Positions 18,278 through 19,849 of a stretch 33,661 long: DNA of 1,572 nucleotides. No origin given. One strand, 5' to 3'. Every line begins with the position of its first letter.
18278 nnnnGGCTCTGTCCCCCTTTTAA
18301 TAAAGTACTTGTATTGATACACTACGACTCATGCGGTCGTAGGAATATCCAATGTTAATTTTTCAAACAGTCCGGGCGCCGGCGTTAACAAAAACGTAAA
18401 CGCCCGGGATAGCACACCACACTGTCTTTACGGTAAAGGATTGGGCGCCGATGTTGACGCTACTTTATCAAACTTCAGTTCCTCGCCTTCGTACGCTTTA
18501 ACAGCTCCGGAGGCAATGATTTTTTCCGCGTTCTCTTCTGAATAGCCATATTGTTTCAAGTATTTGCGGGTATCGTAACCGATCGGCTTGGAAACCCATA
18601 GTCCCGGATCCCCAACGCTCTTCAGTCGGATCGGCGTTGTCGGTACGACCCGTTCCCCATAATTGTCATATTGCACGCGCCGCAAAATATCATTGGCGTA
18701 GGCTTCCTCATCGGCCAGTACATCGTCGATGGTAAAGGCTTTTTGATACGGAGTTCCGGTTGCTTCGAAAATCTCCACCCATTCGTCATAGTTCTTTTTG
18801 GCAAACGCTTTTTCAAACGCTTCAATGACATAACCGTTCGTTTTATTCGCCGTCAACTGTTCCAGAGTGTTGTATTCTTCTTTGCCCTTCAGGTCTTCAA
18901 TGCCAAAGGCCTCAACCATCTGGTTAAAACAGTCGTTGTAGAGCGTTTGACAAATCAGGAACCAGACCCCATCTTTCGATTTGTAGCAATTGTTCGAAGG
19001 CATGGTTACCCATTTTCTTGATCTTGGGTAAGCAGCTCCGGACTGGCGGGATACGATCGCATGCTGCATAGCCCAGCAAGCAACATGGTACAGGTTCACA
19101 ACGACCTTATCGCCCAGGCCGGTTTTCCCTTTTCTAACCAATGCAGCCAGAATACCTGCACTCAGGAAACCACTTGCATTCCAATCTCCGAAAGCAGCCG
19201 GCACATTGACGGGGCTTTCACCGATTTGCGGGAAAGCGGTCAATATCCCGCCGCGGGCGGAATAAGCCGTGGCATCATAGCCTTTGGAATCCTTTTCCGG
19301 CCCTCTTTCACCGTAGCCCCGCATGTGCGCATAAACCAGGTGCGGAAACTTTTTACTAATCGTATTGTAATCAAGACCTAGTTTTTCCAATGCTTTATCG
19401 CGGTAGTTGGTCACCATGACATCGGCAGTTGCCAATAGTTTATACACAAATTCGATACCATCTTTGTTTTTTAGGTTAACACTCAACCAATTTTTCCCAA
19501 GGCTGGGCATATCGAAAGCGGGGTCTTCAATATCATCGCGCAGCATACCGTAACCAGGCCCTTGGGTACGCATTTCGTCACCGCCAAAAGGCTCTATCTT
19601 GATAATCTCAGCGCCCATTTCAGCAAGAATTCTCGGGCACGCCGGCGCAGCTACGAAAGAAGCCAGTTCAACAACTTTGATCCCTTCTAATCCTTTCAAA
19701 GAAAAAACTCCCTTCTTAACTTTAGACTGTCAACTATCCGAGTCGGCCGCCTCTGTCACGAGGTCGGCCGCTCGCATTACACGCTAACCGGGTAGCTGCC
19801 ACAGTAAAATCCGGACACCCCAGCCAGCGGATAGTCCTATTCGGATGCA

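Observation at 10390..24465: LysR-headed acyl-CoA redox island with unknown substrate (2 ACADs, EtfBA, FixCX, family-III CoA-transferase, FadK-like ligase, 2 anion MFS permeases, Cys-rich protein)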

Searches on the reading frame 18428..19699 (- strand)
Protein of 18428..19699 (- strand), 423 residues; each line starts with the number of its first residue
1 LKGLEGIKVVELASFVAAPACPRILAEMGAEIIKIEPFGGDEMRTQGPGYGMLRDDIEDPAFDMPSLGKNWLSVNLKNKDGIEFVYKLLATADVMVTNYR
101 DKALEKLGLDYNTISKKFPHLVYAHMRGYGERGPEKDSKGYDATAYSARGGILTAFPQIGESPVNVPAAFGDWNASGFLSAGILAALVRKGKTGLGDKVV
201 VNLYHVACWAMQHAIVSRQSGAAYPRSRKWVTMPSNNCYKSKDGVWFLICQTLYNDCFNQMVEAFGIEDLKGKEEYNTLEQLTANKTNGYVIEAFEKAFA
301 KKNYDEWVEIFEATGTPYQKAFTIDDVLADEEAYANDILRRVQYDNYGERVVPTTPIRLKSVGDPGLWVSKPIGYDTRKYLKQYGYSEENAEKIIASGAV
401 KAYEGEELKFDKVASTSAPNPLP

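Call 3: search_protein_families(library=pfam, proteins=[window:18428-19699:-])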
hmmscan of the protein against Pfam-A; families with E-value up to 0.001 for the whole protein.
window:18428-19699:- (423 aa): 1 family
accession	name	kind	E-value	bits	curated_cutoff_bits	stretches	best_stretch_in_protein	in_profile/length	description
PF02515.22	CoA_transf_3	-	7.5e-79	265.9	23.3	1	4-361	1-350/366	CoA-transferase family III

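Call 5: search_protein_families(library=ncbifam, proteins=[window:18428-19699:-], max_evalue=0.01)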
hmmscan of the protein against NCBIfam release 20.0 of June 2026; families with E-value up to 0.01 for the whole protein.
window:18428-19699:- (423 aa): 7 families
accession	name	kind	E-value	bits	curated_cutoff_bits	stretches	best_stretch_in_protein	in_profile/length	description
NF003809.0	PRK05398.1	subfamily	9.7e-43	146.3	442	2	2-203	3-200/416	formyl-CoA transferase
TIGR03253.1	oxalate_frc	equivalog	3e-40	138.2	504.2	2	2-205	2-201/416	formyl-CoA transferase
NF052585.1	SucGlutTfsCaiB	equivalog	9.6e-39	133.1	750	1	3-350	7-353/394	succinate--glutarate CoA-transferase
NF041294.1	Scnl_mescCoAtase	equivalog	2.2e-38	132.4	700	1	1-360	1-359/381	succinyl-CoA:mesaconate CoA-transferase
NF008511.0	PRK11430.1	equivalog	1.9e-33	116.2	522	1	4-366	10-360/381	CoA:oxalate CoA-transferase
NF002914.1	PRK03525.1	equivalog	1.1e-29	103.6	413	1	4-402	10-399/400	L-carnitine CoA-transferase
TIGR04253.1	mesacon_CoA_iso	equivalog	2.7e-09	36.5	725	1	4-378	3-377/403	2-methylfumaryl-CoA isomerase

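Call 8: find_encoding_contigs(protein=window:18428-19699:-, flank=10000, max_places=6)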
Protein window:18428-19699:- (423 aa): no gene with exactly this product is on record in the collection.

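Call 10: find_homologous_proteins(query=window:18428-19699:-, max_evalue=1e-20)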
Query window:18428-19699:- (423 aa): 852 proteins with E <= 1e-20 among 7711 candidates; the best 120 are listed.
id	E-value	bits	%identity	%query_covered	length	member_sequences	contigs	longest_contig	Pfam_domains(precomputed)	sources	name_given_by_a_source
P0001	4.8e-282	953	97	100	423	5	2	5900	PF02515.23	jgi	-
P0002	1.9e-251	852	86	100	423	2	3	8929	PF02515.23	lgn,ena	-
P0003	3.1e-249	845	85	100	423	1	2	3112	PF02515.23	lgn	-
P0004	4.9e-236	802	82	100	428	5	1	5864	PF02515.23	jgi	jgi:crotonobetainyl-CoA:carnitine CoA-transferase CaiB-like acyl-CoA transferase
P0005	3.0e-230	782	78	100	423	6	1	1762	PF02515.23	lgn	-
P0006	3.8e-230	782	79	100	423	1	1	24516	PF02515.23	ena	-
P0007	4.3e-229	779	79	100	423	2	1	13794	PF02515.23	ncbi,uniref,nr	ncbi:CaiB/BaiF CoA transferase family protein [Sporomusa sp.]|uniref:CaiB/BaiF CoA transferase famil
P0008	8.3e-228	774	79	100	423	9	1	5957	PF02515.23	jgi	-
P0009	6.4e-226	768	77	100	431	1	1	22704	PF02515.23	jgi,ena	-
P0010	9.6e-225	764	77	100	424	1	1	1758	PF02515.23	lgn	-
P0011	1.6e-224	764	77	100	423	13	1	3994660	PF02515.23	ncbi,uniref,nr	ncbi:CaiB/BaiF CoA transferase family protein [Anaerosinus massiliensis]|uniref:CaiB/BaiF CoA transf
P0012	2.2e-224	763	77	100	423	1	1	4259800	PF02515.23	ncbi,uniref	ncbi:CaiB/BaiF CoA transferase family protein [Desulfitobacterium sp. Sab5]|uniref:CaiB/BaiF CoA tra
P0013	2.4e-224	763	77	100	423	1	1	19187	PF02515.23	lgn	-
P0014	2.0e-223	760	76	100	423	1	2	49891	PF02515.23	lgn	-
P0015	3.9e-223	759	76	100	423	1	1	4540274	PF02515.23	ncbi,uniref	ncbi:CaiB/BaiF CoA transferase family protein [Desulfitobacterium sp. AusDCA]|uniref:CaiB/BaiF CoA t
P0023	6.4e-219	745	75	100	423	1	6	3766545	PF02515.23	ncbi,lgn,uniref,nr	ncbi:CaiB/BaiF CoA transferase family protein [Dehalobacterium formicoaceticum]|uniref:CoA transfera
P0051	1.5e-156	540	57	99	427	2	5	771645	PF02515.23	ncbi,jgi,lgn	ncbi:MAG: CaiB/BaiF CoA transferase family protein [Eggerthellaceae bacterium]|jgi:crotonobetainyl-C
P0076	5.4e-147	508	54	96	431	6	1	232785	PF02515.23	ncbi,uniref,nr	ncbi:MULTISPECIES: CaiB/BaiF CoA-transferase family protein [unclassified Brenneria]|uniref:CaiB/Bai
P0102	1.8e-139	483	52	96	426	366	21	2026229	PF02515.23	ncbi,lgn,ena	-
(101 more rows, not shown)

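Call 12: find_related_loci(query=A1, collection=genome_contigs, flank=10000)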
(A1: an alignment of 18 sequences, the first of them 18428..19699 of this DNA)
Query A1 (423 aa) in genome_contigs; peptide patterns used: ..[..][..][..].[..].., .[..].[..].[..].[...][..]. (x = any residue, [..] = any of these).
600 stretches matched a pattern (row limit reached: there are more); 597 encode a relative of the query (tblastn E <= 1e-3); the best 80 are kept; 80 distinct loci.
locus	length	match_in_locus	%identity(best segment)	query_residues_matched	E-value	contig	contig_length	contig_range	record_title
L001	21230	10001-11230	54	1-408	3e-155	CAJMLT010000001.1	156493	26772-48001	TPA_asm: uncultured bacterium isolate ERR1600664-bin.38 genome assembly, contig: NODE_98_length_156493_cov_7.194965, who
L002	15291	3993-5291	46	1-420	2e-121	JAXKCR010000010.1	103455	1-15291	MAG: Eggerthellaceae bacterium isolate DOME_MAG_8833 8833_D0109_k141_188967, whole genome shotgun sequence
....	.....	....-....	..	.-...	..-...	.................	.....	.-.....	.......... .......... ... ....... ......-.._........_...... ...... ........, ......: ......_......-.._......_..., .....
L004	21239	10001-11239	66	1-413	0e+0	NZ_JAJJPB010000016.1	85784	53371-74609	Clostridium aromativorans strain WLY-B-L2 Scaffolds_16_85784, whole genome shotgun sequence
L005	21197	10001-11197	40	3-401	2e-87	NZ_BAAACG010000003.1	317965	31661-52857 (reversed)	Clostridium oceanicum strain JCM 1407 sequence03, whole genome shotgun sequence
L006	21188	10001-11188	39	4-401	3e-83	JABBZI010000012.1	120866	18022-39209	Clostridioides difficile strain HC132 NODE_12_length_120866_cov_29.7434, whole genome shotgun sequence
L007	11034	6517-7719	39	2-400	5e-83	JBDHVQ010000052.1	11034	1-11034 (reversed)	MAG: Clostridiaceae bacterium isolate AS-MESO-OLR.312 NODE_20701_length_11034_cov_33.678927, whole genome shotgun sequen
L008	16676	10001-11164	32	2-394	3e-62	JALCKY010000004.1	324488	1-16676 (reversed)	MAG: Lachnospiraceae bacterium isolate UW_DM_LCO1_1 Ga0455823_0030, whole genome shotgun sequence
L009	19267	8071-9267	33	4-402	2e-58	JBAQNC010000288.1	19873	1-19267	MAG: Parvibaculum sp. isolate MFD12042_ilm_asm_bin2 k127_61549, whole genome shotgun sequence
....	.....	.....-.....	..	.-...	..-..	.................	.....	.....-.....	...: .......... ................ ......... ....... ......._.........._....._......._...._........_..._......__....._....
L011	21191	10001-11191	31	4-400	2e-52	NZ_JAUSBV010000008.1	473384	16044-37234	MAG: Parvibaculum sp. isolate E9_concoct.bin.21 E9_k141_83255, whole genome shotgun sequence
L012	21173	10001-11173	31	4-394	2e-51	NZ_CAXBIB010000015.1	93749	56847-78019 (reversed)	MAG: uncultured Parvibaculum sp. isolate ERR2762144_binner12_Refined_24 ERZ3421829.43, whole genome shotgun sequence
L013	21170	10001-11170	31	4-400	4e-50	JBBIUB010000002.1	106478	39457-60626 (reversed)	MAG: Coprothermobacterota bacterium isolate PFF170222_bin_43 NODE_85_length_106478_cov_24.269312, whole genome shotgun s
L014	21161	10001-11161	30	4-389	4e-49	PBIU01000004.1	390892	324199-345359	MAG: Candidatus Pelagibacterales bacterium isolate SP299 127665, whole genome shotgun sequence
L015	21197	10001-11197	32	4-400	6e-49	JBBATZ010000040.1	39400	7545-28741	MAG: Hyphomonadaceae bacterium isolate EUL_284 ctg40-EUL_284, whole genome shotgun sequence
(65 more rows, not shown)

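Call 13: find_encoding_contigs(protein=P0011, flank=10000, max_places=2)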
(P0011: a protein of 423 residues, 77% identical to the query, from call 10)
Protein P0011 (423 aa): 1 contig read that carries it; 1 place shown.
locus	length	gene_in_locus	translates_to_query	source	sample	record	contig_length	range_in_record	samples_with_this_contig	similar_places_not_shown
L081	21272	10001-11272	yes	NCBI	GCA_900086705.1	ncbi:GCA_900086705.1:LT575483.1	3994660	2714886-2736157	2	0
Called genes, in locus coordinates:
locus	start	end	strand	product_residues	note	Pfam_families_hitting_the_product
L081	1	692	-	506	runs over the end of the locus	PF01970:TctA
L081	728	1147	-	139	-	PF07331:TctB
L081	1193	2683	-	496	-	PF00512:HisKA, PF02518:HATPase_c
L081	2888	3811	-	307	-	PF03547:Mem_trans (weak), PF13593:SBF_like, PF01758:SBF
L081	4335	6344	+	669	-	PF12838:Fer4_7 (faint), PF13187:Fer4_9 (faint), PF12797:Fer4_2 (faint), PF13183:Fer4_8, PF13237:Fer4_10, PF02754:CCG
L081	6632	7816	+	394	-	PF02771:Acyl-CoA_dh_N, PF02770:Acyl-CoA_dh_M, PF00441:Acyl-CoA_dh_1, PF08028:Acyl-CoA_dh_2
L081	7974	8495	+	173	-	-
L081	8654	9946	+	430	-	PF00083:Sugar_tr, PF07690:MFS_1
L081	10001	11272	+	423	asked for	PF02515:CoA_transf_3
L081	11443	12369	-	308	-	PF00126:HTH_1, PF03466:LysR_substrate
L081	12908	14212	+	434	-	PF07690:MFS_1, PF03092:BT1 (weak)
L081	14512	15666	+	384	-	PF02771:Acyl-CoA_dh_N, PF02770:Acyl-CoA_dh_M, PF00441:Acyl-CoA_dh_1, PF08028:Acyl-CoA_dh_2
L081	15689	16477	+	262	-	PF01012:ETF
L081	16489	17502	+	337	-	PF01012:ETF, PF00766:ETF_alpha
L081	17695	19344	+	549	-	PF00501:AMP-binding, PF13193:AMP-binding_C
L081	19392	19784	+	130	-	PF03061:4HBT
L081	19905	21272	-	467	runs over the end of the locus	PF00474:SSF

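Call 14: find_encoding_contigs(protein=P0012, flank=10000, max_places=2)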
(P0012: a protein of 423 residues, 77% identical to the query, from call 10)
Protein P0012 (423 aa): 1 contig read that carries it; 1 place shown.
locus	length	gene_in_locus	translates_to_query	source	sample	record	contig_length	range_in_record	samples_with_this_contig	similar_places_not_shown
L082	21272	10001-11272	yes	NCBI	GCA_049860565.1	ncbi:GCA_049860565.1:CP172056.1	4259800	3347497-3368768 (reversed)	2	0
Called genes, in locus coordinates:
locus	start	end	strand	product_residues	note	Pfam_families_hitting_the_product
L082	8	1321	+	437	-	PF17159:MASE3, PF00990:GGDEF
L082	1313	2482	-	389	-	PF00817:IMS, PF11798:IMS_HHH, PF21999:IMS_HHH_1, PF11799:IMS_C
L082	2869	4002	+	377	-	PF01053:Cys_Met_Meta_PP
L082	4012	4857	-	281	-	PF06325:PrmA, PF01209:Ubie_methyltran, PF02353:CMAS, PF13489:Methyltransf_23, PF13847:Methyltransf_31, PF08241:Methyltransf_11, PF08242:Methyltransf_12, PF13649:Methyltransf_25, +2 more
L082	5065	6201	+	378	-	PF05222:AlaDh_PNT_N, PF07992:Pyr_redox_2 (weak), PF01262:AlaDh_PNT_C, PF01488:Shikimate_DH (faint), PF02826:2-Hacid_dh_C (weak), PF00070:Pyr_redox (weak)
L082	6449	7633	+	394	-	PF02771:Acyl-CoA_dh_N, PF02770:Acyl-CoA_dh_M, PF00441:Acyl-CoA_dh_1, PF08028:Acyl-CoA_dh_2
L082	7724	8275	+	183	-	-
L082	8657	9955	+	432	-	PF00083:Sugar_tr (faint), PF07690:MFS_1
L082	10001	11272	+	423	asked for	PF02515:CoA_transf_3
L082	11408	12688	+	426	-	PF00890:FAD_binding_2 (weak), PF01134:GIDA, PF01266:DAO, PF01494:FAD_binding_3, PF03486:HI0933_like (weak), PF12831:FAD_oxidored, PF13450:NAD_binding_8, PF26311:ETF-QO_FixC_C, +4 more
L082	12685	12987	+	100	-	-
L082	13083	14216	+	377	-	PF02771:Acyl-CoA_dh_N, PF02770:Acyl-CoA_dh_M, PF00441:Acyl-CoA_dh_1, PF08028:Acyl-CoA_dh_2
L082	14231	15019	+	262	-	PF01012:ETF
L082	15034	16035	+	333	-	PF01012:ETF, PF00766:ETF_alpha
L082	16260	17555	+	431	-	PF00083:Sugar_tr, PF06779:MFS_4, PF07690:MFS_1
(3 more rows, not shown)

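Call 15: find_encoding_contigs(protein=P0023, flank=10000, max_places=2)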
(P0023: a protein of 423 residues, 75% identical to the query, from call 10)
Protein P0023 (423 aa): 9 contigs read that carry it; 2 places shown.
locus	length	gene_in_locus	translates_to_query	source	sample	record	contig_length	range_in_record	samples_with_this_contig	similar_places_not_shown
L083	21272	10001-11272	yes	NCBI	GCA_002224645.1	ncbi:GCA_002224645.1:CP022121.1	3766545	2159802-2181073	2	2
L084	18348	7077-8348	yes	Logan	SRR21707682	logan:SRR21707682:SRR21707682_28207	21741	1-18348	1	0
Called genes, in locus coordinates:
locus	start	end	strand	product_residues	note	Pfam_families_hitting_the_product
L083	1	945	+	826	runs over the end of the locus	PF02687:FtsX, PF12704:MacB_PCD (weak), PF02687:FtsX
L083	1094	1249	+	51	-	-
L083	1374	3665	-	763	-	PF05569:Peptidase_M56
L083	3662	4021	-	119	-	PF03965:Penicillinase_R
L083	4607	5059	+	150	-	PF03479:PCC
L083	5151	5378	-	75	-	-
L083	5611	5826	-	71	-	PF00005:ABC_tran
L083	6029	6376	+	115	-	-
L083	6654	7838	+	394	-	PF02771:Acyl-CoA_dh_N, PF02770:Acyl-CoA_dh_M, PF00441:Acyl-CoA_dh_1, PF08028:Acyl-CoA_dh_2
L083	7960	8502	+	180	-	-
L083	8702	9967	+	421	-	PF00083:Sugar_tr, PF06779:MFS_4, PF07690:MFS_1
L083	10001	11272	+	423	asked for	PF02515:CoA_transf_3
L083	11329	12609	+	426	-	PF01134:GIDA, PF01266:DAO, PF01494:FAD_binding_3, PF03486:HI0933_like, PF12831:FAD_oxidored, PF13450:NAD_binding_8, PF21162:ETFQO_UQ-bd, PF26311:ETF-QO_FixC_C, +4 more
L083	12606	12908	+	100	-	-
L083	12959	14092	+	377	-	PF02771:Acyl-CoA_dh_N, PF02770:Acyl-CoA_dh_M, PF00441:Acyl-CoA_dh_1, PF08028:Acyl-CoA_dh_2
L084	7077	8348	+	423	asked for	PF02515:CoA_transf_3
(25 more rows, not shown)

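Call 17: search_solved_structures(query=window:18428-19699:-, max_evalue=1e-10)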
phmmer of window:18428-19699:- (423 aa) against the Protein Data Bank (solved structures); distinct sequences matched with E-value up to 1e-10: 33.
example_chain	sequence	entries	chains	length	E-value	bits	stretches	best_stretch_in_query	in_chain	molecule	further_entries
9br7_A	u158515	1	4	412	1e-40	143.2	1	2-403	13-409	Succinate--hydroxymethylglutarate CoA-transferase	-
9br6_A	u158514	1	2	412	8.7e-40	140.1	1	2-403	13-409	Succinate--hydroxymethylglutarate CoA-transferase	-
4ed9_A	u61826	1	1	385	2.2e-33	119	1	4-336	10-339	CAIB/BAIF family protein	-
10uh_A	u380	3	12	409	5.5e-33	117.7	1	4-403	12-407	Formyl-coenzyme a transferase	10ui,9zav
5yit_A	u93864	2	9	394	6.8e-28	100.9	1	2-339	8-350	CoA transferase III | Uncharacterized protein Rv3272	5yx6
5yiy_A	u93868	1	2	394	3.3e-27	98.6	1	2-339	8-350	CoA transferase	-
4hl6_A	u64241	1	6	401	1.7e-26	96.3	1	4-367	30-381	Uncharacterized protein YfdE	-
1pqy_A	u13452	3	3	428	3.3e-25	92.1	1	4-204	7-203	Hypothetical protein yfdW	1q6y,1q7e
1pt5_A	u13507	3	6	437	4e-25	91.8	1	4-204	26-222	Hypothetical protein yfdW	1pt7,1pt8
2vjo_A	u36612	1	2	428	1.7e-24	89.7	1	2-204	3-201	FORMYL-COENZYME A TRANSFERASE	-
1p5h_A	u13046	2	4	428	1.7e-24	89.7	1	2-204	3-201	Formyl-coenzyme A transferase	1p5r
2vjp_A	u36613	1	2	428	2.4e-24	89.2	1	2-204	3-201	FORMYL-COENZYME A TRANSFERASE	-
2vjn_A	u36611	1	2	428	3.2e-24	88.8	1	2-204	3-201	FORMYL-COENZYME A TRANSFERASE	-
2vjk_A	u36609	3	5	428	3.2e-24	88.8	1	2-204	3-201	FORMYL-COENZYME A TRANSFERASE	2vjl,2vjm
1t4c_A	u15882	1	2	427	3.3e-24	88.8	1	2-204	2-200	Formyl-CoA:oxalate CoA-transferase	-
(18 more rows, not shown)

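Call 20: find_encoding_contigs(protein=P0076, flank=10000, max_places=1)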
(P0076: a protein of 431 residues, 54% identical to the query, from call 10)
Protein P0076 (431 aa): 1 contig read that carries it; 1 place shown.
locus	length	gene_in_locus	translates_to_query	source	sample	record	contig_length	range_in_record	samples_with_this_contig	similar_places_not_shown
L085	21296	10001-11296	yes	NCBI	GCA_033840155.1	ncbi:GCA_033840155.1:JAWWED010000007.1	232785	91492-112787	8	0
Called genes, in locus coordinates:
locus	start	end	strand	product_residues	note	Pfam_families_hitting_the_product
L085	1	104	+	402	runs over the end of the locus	PF07690:MFS_1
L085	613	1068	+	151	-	PF00583:Acetyltransf_1, PF13673:Acetyltransf_10, PF13508:Acetyltransf_7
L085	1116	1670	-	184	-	PF01880:Desulfoferrodox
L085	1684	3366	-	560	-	PF00501:AMP-binding, PF13193:AMP-binding_C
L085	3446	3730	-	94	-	-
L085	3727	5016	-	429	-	PF01266:DAO, PF01494:FAD_binding_3, PF01946:Thi4 (weak), PF03486:HI0933_like, PF12831:FAD_oxidored, PF13450:NAD_binding_8 (weak), PF01266:DAO, PF26311:ETF-QO_FixC_C, +3 more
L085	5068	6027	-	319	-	PF01012:ETF, PF00766:ETF_alpha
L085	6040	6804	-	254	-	PF01012:ETF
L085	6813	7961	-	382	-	PF02771:Acyl-CoA_dh_N, PF02770:Acyl-CoA_dh_M, PF00441:Acyl-CoA_dh_1, PF22924:ACOX_C_alpha1 (weak), PF08028:Acyl-CoA_dh_2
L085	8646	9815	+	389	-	PF02771:Acyl-CoA_dh_N, PF02770:Acyl-CoA_dh_M, PF00441:Acyl-CoA_dh_1, PF08028:Acyl-CoA_dh_2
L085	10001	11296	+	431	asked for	PF02515:CoA_transf_3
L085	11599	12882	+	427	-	PF00083:Sugar_tr (faint), PF06779:MFS_4, PF07690:MFS_1, PF03092:BT1 (weak)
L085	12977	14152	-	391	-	PF02515:CoA_transf_3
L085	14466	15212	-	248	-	PF00106:adh_short, PF08659:KR, PF13561:adh_short_C2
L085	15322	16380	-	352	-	PF08240:ADH_N, PF16912:Glu_dehyd_C, PF00107:ADH_zinc_N, PF13602:ADH_zinc_N_2 (weak)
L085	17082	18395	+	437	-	PF07690:MFS_1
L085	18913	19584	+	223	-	PF12833:HTH_18, PF00165:HTH_AraC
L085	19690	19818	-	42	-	PF08085:Entericidin (weak)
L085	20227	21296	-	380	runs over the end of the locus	PF04055:Radical_SAM, PF06969:HemN_C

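Call 21: find_encoding_contigs(protein=P0051, flank=10000, max_places=1)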
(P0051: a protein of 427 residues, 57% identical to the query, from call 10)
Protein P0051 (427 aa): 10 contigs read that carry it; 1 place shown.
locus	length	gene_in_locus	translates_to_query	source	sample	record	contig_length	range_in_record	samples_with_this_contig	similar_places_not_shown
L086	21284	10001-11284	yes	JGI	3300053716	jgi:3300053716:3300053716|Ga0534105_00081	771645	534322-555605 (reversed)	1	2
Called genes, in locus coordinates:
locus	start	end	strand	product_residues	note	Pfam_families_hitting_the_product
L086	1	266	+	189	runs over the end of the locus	PF01965:DJ-1_PfpI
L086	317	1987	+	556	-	PF03109:ABC1, PF01163:RIO1, PF00069:Pkinase (weak)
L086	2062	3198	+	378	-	PF04055:Radical_SAM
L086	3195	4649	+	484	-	PF04055:Radical_SAM, PF06968:BATS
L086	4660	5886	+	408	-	PF01926:MMR_HSR1, PF02421:FeoB_N (faint), PF00350:Dynamin_N (faint), PF00009:GTP_EFTU, PF18128:HydF_dimer, PF18133:HydF_tetramer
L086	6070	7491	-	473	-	PF07690:MFS_1, PF00083:Sugar_tr, PF03092:BT1 (weak), PF07690:MFS_1 (weak)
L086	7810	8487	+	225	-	-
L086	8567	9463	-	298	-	PF00126:HTH_1, PF03466:LysR_substrate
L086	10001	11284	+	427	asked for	PF02515:CoA_transf_3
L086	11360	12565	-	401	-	PF14200:RicinB_lectin_2 (weak), PF01841:Transglut_core (weak)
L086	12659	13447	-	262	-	-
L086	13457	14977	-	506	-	PF16822:ALGX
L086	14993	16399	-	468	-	PF03062:MBOAT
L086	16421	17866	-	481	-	PF14200:RicinB_lectin_2, PF01841:Transglut_core (weak)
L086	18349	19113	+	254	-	PF00106:adh_short, PF08659:KR, PF13561:adh_short_C2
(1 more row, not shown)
